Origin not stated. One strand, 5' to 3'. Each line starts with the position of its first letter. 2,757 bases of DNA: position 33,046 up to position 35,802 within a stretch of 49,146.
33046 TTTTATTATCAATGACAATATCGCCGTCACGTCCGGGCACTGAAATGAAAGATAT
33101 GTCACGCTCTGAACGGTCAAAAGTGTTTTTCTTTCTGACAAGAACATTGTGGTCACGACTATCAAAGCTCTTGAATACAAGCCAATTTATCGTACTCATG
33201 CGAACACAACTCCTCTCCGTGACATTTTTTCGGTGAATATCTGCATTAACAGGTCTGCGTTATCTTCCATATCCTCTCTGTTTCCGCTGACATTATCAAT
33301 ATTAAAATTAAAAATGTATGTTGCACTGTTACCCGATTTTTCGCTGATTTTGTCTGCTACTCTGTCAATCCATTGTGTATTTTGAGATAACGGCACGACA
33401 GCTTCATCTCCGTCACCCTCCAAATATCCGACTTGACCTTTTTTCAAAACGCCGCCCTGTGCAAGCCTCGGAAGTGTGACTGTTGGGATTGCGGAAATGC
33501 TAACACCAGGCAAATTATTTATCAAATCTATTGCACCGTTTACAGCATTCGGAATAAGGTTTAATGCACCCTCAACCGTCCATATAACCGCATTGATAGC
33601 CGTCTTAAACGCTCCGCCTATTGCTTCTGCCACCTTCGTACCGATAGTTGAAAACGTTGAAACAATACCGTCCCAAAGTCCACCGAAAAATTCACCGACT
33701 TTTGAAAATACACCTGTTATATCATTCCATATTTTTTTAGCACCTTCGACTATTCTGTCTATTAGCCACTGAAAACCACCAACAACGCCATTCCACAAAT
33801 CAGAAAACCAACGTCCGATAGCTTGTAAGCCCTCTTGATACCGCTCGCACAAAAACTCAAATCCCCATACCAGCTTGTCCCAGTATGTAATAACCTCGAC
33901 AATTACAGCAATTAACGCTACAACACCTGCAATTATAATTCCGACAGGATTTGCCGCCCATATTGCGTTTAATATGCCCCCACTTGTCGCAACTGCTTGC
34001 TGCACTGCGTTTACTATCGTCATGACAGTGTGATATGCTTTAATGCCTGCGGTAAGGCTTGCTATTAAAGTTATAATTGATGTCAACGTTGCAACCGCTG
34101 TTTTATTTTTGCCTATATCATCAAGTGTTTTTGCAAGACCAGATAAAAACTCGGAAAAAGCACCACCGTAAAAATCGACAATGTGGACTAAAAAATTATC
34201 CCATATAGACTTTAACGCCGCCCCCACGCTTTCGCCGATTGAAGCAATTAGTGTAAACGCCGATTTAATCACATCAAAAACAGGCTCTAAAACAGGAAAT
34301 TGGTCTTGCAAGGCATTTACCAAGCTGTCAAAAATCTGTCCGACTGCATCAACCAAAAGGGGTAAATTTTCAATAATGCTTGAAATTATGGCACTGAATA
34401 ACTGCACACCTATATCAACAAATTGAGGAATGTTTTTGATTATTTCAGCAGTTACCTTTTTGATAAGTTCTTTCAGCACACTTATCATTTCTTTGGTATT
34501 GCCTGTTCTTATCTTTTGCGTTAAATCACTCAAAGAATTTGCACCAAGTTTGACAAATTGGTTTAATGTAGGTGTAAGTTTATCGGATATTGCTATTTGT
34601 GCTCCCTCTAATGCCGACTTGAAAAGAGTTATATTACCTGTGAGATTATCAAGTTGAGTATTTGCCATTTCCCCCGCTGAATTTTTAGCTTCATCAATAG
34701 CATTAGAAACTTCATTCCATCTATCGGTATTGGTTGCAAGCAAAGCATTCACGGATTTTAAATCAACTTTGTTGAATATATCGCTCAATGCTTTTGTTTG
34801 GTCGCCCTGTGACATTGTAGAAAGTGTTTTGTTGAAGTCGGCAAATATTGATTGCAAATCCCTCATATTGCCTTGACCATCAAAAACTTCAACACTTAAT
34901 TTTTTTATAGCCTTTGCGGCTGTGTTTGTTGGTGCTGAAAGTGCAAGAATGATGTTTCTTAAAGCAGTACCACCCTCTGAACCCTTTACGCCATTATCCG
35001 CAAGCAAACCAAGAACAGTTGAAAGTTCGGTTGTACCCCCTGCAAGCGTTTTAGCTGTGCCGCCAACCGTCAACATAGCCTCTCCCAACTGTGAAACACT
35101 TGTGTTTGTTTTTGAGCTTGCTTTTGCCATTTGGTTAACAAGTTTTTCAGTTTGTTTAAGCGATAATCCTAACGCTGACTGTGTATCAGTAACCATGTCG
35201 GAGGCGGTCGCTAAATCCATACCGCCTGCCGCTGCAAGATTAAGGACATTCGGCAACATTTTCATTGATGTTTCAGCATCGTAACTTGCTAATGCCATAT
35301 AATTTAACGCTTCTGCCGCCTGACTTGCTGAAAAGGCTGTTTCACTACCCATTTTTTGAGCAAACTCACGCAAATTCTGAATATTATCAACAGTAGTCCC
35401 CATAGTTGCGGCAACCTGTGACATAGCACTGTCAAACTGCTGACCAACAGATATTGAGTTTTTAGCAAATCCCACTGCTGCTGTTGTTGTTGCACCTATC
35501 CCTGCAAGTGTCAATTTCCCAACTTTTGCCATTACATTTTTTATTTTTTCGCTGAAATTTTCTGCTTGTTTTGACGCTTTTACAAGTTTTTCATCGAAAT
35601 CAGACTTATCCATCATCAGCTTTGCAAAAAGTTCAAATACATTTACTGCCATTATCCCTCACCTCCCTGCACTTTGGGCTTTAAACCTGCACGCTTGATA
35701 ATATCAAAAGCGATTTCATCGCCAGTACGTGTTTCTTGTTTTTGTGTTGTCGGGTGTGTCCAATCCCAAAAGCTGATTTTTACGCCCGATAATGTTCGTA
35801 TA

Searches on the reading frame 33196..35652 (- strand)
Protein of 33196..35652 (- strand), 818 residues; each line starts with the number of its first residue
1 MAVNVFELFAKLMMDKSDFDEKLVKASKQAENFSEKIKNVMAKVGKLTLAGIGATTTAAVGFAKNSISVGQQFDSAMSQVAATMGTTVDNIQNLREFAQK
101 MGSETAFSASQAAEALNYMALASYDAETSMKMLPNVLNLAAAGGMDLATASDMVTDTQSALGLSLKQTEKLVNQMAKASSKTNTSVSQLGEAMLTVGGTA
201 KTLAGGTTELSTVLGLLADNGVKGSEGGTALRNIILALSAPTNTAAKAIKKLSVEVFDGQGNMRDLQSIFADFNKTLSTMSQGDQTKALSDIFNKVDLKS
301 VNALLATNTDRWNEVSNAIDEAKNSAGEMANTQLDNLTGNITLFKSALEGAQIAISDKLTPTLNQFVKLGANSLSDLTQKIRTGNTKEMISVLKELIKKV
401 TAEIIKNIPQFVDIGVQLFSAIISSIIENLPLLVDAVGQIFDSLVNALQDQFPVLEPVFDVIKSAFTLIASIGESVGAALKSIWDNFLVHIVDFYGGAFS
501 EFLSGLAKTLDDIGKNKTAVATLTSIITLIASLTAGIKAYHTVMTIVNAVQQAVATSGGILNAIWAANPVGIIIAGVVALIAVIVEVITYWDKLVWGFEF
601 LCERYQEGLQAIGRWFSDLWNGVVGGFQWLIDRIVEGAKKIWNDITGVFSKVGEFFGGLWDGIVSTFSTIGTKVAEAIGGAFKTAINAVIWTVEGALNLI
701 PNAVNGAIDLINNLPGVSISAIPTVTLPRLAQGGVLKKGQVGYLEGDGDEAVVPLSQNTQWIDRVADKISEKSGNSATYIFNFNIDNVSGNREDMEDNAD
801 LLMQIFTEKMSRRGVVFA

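Call 66: search_protein_families(library=pfam, proteins=[window:33196-35652:-], max_evalue=0.00001)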
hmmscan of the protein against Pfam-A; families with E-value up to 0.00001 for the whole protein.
window:33196-35652:- (818 aa): 1 family
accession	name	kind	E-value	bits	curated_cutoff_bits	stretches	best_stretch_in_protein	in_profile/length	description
PF10145.14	PhageMin_Tail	-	1e-44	153.3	33.2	1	96-293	2-200/201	Phage-related minor tail protein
